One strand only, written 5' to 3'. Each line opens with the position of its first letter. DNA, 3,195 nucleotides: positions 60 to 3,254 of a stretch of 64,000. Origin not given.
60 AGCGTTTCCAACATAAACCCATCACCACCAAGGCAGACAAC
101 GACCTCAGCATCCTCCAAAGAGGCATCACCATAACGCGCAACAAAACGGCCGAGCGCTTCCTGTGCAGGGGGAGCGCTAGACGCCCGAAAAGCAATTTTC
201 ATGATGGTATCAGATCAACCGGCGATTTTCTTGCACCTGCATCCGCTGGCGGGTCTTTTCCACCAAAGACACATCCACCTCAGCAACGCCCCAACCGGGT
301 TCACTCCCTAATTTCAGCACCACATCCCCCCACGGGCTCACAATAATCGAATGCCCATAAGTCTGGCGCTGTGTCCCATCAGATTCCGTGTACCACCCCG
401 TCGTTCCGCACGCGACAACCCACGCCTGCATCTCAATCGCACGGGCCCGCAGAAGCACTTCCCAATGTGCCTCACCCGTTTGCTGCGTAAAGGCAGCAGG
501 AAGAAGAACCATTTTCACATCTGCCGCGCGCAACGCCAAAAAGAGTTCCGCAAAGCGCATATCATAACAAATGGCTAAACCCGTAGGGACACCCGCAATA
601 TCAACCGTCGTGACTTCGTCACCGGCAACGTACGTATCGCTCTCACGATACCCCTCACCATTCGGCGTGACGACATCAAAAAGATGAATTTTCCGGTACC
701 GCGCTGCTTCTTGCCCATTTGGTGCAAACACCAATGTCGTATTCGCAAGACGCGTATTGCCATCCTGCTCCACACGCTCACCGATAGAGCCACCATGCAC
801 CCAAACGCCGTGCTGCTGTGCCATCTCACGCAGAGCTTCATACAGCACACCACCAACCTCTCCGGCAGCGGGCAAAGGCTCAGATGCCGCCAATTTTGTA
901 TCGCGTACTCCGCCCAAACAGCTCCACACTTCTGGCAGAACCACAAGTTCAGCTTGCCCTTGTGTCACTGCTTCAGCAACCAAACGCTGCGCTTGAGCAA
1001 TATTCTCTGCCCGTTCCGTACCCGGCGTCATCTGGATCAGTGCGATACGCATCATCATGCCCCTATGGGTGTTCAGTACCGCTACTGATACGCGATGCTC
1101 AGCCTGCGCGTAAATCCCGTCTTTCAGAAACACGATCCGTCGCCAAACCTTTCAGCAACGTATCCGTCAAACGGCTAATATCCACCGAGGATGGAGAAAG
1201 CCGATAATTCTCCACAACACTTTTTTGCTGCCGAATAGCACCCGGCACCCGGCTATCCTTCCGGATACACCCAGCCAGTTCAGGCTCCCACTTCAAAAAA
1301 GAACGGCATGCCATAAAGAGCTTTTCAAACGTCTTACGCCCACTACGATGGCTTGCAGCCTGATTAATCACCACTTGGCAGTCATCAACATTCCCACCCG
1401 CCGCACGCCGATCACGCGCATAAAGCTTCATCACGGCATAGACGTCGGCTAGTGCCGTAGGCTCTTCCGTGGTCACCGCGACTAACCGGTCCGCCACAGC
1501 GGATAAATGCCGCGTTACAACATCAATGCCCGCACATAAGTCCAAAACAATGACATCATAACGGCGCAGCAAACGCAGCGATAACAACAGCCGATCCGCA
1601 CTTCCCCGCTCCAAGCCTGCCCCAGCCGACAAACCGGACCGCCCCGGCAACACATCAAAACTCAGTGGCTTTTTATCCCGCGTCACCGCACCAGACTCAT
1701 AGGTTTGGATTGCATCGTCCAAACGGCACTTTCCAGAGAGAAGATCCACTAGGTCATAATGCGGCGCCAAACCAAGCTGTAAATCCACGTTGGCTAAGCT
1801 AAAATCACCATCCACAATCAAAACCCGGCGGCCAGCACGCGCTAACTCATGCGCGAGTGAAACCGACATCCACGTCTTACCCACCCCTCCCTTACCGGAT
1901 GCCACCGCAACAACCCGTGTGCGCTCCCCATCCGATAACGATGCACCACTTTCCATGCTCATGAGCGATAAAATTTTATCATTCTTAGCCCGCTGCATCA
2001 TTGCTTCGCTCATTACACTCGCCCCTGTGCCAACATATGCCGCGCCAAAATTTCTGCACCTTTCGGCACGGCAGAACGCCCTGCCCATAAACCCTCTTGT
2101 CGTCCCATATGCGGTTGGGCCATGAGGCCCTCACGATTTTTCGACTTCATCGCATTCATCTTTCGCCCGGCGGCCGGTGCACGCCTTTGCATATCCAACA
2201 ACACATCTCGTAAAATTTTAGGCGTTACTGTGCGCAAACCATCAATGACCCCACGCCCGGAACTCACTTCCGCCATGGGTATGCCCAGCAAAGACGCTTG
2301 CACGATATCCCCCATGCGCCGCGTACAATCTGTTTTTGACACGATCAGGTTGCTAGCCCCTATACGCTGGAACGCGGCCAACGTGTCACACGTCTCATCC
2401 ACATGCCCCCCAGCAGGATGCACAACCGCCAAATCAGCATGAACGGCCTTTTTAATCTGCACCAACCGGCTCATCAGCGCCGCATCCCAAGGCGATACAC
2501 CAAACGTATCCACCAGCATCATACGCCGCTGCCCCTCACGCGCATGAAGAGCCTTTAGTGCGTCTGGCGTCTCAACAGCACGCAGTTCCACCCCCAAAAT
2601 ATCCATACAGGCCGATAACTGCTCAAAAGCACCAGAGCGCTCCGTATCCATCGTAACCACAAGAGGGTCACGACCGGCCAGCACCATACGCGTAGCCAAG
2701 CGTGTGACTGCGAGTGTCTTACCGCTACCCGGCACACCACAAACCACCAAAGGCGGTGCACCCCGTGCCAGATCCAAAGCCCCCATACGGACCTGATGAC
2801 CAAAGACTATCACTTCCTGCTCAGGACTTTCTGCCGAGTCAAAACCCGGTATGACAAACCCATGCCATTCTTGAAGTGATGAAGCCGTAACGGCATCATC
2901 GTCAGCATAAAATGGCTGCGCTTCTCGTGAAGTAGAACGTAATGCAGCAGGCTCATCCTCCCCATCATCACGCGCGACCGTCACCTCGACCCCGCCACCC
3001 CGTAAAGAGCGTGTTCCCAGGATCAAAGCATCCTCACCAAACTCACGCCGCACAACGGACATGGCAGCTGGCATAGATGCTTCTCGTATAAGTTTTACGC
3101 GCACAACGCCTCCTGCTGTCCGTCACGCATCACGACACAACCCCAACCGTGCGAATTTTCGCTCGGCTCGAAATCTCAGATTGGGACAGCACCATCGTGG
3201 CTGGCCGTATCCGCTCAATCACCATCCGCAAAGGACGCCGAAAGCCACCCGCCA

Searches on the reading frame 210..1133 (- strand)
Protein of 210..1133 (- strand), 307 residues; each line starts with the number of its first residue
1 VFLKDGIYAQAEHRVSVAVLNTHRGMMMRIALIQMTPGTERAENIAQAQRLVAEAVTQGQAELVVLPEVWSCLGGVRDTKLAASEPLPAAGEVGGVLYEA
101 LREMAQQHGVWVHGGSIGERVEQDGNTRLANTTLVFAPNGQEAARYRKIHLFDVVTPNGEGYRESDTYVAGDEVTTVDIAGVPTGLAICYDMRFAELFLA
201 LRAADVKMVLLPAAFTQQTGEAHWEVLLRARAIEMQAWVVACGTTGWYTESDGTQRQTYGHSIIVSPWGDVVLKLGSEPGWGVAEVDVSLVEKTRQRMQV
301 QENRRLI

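Call 6: search_protein_families(library=pfam, proteins=[window:210-1133:-], max_evalue=0.001)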
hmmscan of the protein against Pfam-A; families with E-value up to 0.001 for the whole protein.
window:210-1133:- (307 aa): 1 family
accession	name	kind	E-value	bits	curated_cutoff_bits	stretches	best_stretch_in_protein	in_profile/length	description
PF00795.27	CN_hydrolase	-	1.4e-57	195.4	23.2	1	29-296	1-256/256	Carbon-nitrogen hydrolase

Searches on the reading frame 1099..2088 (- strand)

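Call 6: search_protein_families(library=pfam, proteins=[window:1099-2088:-], max_evalue=0.001)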
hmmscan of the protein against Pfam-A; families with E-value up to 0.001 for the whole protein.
window:1099-2088:- (329 aa): 7 families
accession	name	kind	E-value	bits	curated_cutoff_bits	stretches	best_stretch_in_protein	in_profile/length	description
PF13614.12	AAA_31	-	3.1e-16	60.2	27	1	57-219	1-160/177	AAA domain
PF01656.29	CbiA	-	1.6e-12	47.9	25.4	1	60-289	1-123/125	CobQ/CobB/MinD/ParA nucleotide binding domain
PF10609.15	ParA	-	1.1e-11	45.1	27.1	1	57-106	3-52/246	NUBPL iron-transfer P-loop NTPase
PF02374.21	ArsA_ATPase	-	1.4e-06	28.2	24.3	1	62-95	5-38/305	Anion-transporting ATPase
PF06564.18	CBP_BcsQ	-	2.6e-05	24.3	21.3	1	60-211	4-150/234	Cellulose biosynthesis protein BcsQ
PF00142.24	Fer4_NifH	-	0.0002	21.4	25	1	64-107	6-49/271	4Fe-4S iron sulfur cluster binding proteins, NifH/frxC family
PF09140.17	MipZ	-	0.00044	20.1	20.7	0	59-96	2-39/262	ATPase MipZ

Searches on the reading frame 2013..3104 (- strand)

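Call 6: search_protein_families(library=pfam, proteins=[window:2013-3104:-], max_evalue=0.001)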
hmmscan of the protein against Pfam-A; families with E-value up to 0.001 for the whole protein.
window:2013-3104:- (363 aa): 2 families
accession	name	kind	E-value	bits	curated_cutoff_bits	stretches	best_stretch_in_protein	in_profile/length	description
PF00448.28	SRP54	-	9.4e-21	74.8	22.7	1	120-303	5-195/196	SRP54-type protein, GTPase domain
PF06745.19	ATPase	-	6.1e-05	22.9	26.6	1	120-205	23-106/231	KaiC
